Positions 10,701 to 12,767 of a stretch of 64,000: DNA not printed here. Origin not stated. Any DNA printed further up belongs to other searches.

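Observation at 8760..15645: Accessory operon directly downstream of the four-tRNA cluster: prepilin peptidase plus four Sec-signal proteins, one ending in a GH108 lysozyme and PG-binding module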

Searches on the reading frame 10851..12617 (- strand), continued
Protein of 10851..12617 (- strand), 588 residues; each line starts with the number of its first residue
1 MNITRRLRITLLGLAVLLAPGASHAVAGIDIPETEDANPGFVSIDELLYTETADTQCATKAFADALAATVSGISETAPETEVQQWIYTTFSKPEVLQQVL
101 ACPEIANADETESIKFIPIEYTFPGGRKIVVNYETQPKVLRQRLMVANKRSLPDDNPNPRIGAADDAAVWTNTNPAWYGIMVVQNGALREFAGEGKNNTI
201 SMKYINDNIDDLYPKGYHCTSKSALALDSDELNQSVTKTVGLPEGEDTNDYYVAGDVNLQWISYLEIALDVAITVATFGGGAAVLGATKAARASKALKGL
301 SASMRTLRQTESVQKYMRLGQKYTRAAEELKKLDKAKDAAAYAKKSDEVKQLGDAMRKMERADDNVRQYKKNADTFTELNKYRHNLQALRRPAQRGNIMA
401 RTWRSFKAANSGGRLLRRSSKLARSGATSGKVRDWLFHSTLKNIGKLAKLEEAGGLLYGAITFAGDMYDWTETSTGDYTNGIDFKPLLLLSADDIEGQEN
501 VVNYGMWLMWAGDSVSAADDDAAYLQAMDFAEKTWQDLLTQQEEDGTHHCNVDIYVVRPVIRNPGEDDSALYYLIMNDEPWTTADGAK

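Call 35: predict_structure(alignment_id=A4)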
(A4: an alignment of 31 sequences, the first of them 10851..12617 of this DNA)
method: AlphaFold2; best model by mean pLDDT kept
length: 588 residues; sequences in the alignment: 31
mean_pLDDT: 60.3   pTM: 0.44
mean pLDDT of the five models: 60.3, 59.3, 54.2, 53.4, 53.1
residues with pLDDT >= 90: 7; 70-90: 254; 50-70: 100; < 50: 227
segments of 3 or more residues with pLDDT < 50: 19-51, 151-160, 162-164, 250-296, 386-507, 511-516
pLDDT, mean of each block of 10 residues (from residue 1): 71 68 38 42 43 75 88 82 80 86 85 82 83 80 66 37 53 62 81 71 71 73 60 73 56 30 32 28 30 49 74 85 85 79 86 84 80 66 48 31 32 32 30 29 32 36 40 33 41 38 46 51 68 82 82 81 64 78 68
secondary structure, 60 per line:
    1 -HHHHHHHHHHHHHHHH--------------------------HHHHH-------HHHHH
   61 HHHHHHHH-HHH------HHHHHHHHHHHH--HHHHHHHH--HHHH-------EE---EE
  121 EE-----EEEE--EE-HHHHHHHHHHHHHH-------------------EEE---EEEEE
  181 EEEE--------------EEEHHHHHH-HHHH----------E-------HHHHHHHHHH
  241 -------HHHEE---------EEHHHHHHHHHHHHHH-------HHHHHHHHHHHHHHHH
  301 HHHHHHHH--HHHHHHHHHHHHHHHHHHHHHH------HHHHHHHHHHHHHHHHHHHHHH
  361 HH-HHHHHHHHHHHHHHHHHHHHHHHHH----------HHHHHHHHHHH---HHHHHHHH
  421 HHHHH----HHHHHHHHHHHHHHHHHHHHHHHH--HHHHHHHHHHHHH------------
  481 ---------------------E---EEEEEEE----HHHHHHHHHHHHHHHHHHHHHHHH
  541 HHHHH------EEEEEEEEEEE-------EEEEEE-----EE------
elements in order: H2-17 H44-48 H56-68 H79-90 H93-100 H103-106 E119-122 E128-131 H137-150 E170-172 E176-184 E199-201 H202-207 H209-212 H231-240 H264-277 H285-308 H311-332 H339-362 H364-388 H399-409 H413-425 H430-453 H456-468 E506-512 H517-545 E552-562 E570-575

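Call 46: search_solved_structures(query=A4, max_evalue=1)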
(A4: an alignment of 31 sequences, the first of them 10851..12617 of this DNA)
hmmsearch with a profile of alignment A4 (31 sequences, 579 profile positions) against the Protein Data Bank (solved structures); distinct sequences matched with E-value up to 1: 3.
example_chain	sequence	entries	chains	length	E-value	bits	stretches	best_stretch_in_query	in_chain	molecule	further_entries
1wpa_A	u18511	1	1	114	0.25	12.9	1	292-354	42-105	Occludin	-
1xaw_A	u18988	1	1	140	0.35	12.4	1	295-354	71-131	Occludin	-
3g7c_A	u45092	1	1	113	0.56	11.7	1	292-354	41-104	Occludin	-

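Call 48: search_protein_families(library=pfam, alignment_id=A4, max_evalue=0.01)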
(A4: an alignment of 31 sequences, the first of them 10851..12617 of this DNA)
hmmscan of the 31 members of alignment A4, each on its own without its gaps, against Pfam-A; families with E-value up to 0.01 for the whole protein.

A. member 1, window:10851-12617:- (588 aa): 0 families

B. families by the number of members that match (of 31 scanned): 2 families
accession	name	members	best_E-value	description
PF00106.31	adh_short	1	0.0049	short chain dehydrogenase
PF07996.16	T4SS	1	0.0094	Type IV secretion system proteins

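Call 54: search_protein_families(library=pfam, proteins=[L007:8850-10001:+, L010:9075-10004:+, P0333, P0335, P0336, P0343, P0350, P0308, P0285, P0275], max_evalue=0.01)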
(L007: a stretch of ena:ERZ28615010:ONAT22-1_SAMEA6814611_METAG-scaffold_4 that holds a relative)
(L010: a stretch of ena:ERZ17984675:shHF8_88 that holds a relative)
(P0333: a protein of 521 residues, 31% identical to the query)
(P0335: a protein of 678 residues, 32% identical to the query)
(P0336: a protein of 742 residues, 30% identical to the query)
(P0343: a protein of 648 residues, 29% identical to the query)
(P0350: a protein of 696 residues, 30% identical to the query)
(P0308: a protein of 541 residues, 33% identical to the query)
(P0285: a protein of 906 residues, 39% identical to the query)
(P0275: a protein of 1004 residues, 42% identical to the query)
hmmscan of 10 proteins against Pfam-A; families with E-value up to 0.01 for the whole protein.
L007:8850-10001:+ (383 aa): 1 family
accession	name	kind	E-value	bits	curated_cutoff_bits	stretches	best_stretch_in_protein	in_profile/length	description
PF13441.11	Gly-zipper_YMGG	-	0.0037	17.4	28.9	1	156-191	8-41/45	YMGG-like Gly-zipper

L010:9075-10004:+ (309 aa): 1 family
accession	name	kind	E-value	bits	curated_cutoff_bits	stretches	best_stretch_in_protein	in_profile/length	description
PF13441.11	Gly-zipper_YMGG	-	0.005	17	28.9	1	91-128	8-43/45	YMGG-like Gly-zipper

P0333 (521 aa): 0 families

P0335 (678 aa): 0 families

P0336 (742 aa): 0 families

P0343 (648 aa): 0 families

P0350 (696 aa): 0 families

P0308 (541 aa): 0 families

P0285 (906 aa): 0 families

P0275 (1004 aa): 0 families

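Call 60: find_homologous_proteins(query=P0335)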
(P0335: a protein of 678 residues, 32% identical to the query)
Query P0335 (678 aa): 41 proteins with E <= 0.001 among 8000 candidates.
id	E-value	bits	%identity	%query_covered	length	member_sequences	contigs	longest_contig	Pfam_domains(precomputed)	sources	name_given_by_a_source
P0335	0.0e+0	1539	100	100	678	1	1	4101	-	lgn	-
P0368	0.0e+0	1065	69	100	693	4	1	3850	-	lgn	-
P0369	0.0e+0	1018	67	100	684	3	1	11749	-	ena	-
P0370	5.1e-283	959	64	100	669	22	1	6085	-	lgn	-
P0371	8.5e-276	935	62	99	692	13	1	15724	-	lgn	-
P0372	5.9e-258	876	58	100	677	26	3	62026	-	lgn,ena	-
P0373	8.7e-242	822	56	100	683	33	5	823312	-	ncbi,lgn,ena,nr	ncbi:MAG: hypothetical protein IJ276_03560 [Alphaproteobacteria bacterium]|nr:hypothetical protein [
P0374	1.0e-239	816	59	92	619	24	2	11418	-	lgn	-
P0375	5.8e-237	807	55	100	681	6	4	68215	-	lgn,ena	-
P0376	1.9e-232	792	55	100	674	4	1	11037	-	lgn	-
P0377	9.2e-230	783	55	100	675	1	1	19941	-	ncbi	-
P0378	9.7e-230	783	55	92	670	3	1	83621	-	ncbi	-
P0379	7.0e-228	777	54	99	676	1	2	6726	-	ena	-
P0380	2.5e-221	755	51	100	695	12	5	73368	-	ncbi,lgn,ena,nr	ncbi:MAG: hypothetical protein IKB10_00805 [Alphaproteobacteria bacterium]|nr:hypothetical protein [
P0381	6.7e-177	608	45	98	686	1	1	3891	-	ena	-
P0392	2.7e-110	388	49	58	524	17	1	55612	-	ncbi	-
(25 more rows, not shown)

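Call 61: find_encoding_contigs(protein=P0373, flank=10000, max_places=2)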
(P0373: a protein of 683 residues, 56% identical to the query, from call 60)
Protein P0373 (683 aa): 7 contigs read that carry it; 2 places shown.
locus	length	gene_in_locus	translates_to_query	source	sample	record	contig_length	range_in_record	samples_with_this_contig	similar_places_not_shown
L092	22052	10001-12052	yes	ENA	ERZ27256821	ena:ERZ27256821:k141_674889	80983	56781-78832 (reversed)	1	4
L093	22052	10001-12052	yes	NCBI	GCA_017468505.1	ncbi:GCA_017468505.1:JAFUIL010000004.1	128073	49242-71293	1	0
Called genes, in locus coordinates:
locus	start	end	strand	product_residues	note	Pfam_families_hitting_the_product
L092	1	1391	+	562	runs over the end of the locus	PF00575:S1 (weak), PF00575:S1, PF00575:S1, PF23459:S1_RRP5 (weak), PF00575:S1, PF23459:S1_RRP5 (weak), PF00575:S1, PF23459:S1_RRP5, +3 more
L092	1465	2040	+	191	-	PF06414:Zeta_toxin (faint), PF00406:ADK, PF13207:AAA_17, PF13238:AAA_18, PF13671:AAA_33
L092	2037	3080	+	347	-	PF01551:Peptidase_M23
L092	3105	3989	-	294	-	PF01544:CorA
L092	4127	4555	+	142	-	-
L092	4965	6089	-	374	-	-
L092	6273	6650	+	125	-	PF01648:ACPS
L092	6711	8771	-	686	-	-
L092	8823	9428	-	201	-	PF07750:GcrA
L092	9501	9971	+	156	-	PF01478:Peptidase_A24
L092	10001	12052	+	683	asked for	-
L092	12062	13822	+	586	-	-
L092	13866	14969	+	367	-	PF05838:Glyco_hydro_108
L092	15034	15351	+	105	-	-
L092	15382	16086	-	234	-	-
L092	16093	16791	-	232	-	-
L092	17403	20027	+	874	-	-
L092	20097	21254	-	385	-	PF02684:LpxB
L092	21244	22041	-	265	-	PF00132:Hexapep, PF25084:LbH_EIF2B (faint), PF25087:GMPPB_C, PF00132:Hexapep, PF13720:Acetyltransf_11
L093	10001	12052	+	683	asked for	-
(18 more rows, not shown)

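Call 62: find_encoding_contigs(protein=P0392, flank=10000, max_places=1)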
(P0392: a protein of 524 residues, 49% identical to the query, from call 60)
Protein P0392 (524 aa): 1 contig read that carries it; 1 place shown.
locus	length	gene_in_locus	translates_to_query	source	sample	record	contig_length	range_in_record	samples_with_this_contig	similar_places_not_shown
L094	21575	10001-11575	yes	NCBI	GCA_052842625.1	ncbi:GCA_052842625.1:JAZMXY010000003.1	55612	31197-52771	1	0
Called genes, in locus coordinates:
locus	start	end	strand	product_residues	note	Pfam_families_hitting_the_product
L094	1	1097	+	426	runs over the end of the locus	PF00512:HisKA (weak), PF02518:HATPase_c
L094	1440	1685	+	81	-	-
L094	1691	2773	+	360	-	-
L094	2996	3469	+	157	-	PF00572:Ribosomal_L13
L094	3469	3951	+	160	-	PF00380:Ribosomal_S9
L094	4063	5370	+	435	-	PF05697:Trigger_N, PF00254:FKBP_C, PF05698:Trigger_C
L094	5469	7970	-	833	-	-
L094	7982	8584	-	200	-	PF07750:GcrA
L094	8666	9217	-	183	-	-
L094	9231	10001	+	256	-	-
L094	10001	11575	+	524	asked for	-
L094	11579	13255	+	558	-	-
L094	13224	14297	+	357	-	PF05838:Glyco_hydro_108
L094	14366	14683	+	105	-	-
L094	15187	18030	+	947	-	-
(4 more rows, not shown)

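Call 69: fold_search(model_id=the predicted structure, library=pdb)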
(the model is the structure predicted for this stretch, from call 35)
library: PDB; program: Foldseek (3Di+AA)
matches with E <= 10: 98; with E <= 0.001: 0
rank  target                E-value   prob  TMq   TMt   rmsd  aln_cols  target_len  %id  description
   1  2uxx_A                6.9e-01  0.15  0.10  0.09  26.0       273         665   16  Human LSD1 Histone Demethylase-CoREST in complex with an FAD- tranylcypromine adduct (released 2007-08-21)
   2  3zqq_C                7.6e-01  0.08  0.06  0.20  24.7       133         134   12  Crystal structure of the full-length small terminase from a SPP1-like bacteriophage (released 2011-12-28)
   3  9vku_B                8.9e-01  0.06  0.08  0.09  17.2       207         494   12  Cryo-EM structure of DRT9 tetramer complex (released 2025-08-20)
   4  2ejr                  1.3e+00  0.09  0.09  0.08  25.3       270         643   16  LSD1-tranylcypromine complex (released 2008-01-01)
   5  6x94                  1.7e+00  0.75  0.09  0.12   7.9        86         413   16  An orthogonal seryl-tRNA synthetase/tRNA pair for noncanonical amino acid mutagenesis in Escherichia coli (released 2020-11-04)
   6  7o3w_A                1.8e+00  0.21  0.10  0.24  27.1       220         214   14  Structural basis for VIPP1 oligomerization and maintenance of thylakoid membrane integrity (released 2021-06-30)
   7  6gy8_A                2.0e+00  0.72  0.10  0.16  12.9        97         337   18  Crystal structure of XaxA from Xenorhabdus nematophila (released 2018-07-25)
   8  8cqo_A                2.6e+00  0.06  0.06  0.16  30.7       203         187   14  Crystal structure of Borrelia burgdorferi paralogous family 12 outer surface protein BBK01 (Se-Met data) (released 2024-03-13)
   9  8dk2_D                2.6e+00  0.02  0.07  0.06  42.8       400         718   10  CryoEM structure of Pseudomonas aeruginosa PA14 JetABC in an unclamped state trapped in ATP dependent dimeric form (released 2022-10-05)
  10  6hum_F                2.8e+00  0.08  0.07  0.07  12.4        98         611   13  Structure of the photosynthetic complex I from Thermosynechococcus elongatus (released 2019-01-09)
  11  9a6c_A                2.8e+00  0.02  0.09  0.09  32.5       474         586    9  Integrative model of YYDD-YYDB by crosslinking MS and deep learning (released 2024-09-18)
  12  7nyw_B                2.9e+00  0.02  0.07  0.05  37.7       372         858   10  Cryo-EM structure of the MukBEF-MatP-DNA head module (released 2021-07-07)
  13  3tul_B                3.1e+00  0.09  0.07  0.24  14.3       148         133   16  Crystal structure of N-terminal region of Type III Secretion Major Translocator SipB (residues 82-226) (released 2012-02-15)
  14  7ege_A                3.2e+00  0.06  0.06  0.06  26.9        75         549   15  TFIID in canonical conformation (released 2021-05-12)
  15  7egb_A                3.2e+00  0.06  0.06  0.06  26.9        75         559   15  TFIID-based holo PIC on SCP promoter (released 2021-05-05)
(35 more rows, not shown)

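Call 75: search_protein_families(library=phrogs, proteins=[window:10851-12617:-], max_evalue=0.01)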
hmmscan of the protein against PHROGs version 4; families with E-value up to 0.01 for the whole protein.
window:10851-12617:- (588 aa): 0 families

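Call 90: find_related_loci(query=A4, collection=viral_contigs, flank=5000)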
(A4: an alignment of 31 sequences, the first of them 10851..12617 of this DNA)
Query A4 (588 aa) in viral_contigs; peptide patterns used: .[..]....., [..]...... (x = any residue, [..] = any of these).
70 stretches matched a pattern, but none encodes a relative of the query by tblastn (E <= 1e-3).

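Call 91: search_dna_similar(query=window:10851-12617:-, collection=plasmids, mode=protein, max_rows=5)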
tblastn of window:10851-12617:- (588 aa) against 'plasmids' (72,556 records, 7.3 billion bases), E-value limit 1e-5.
No match.
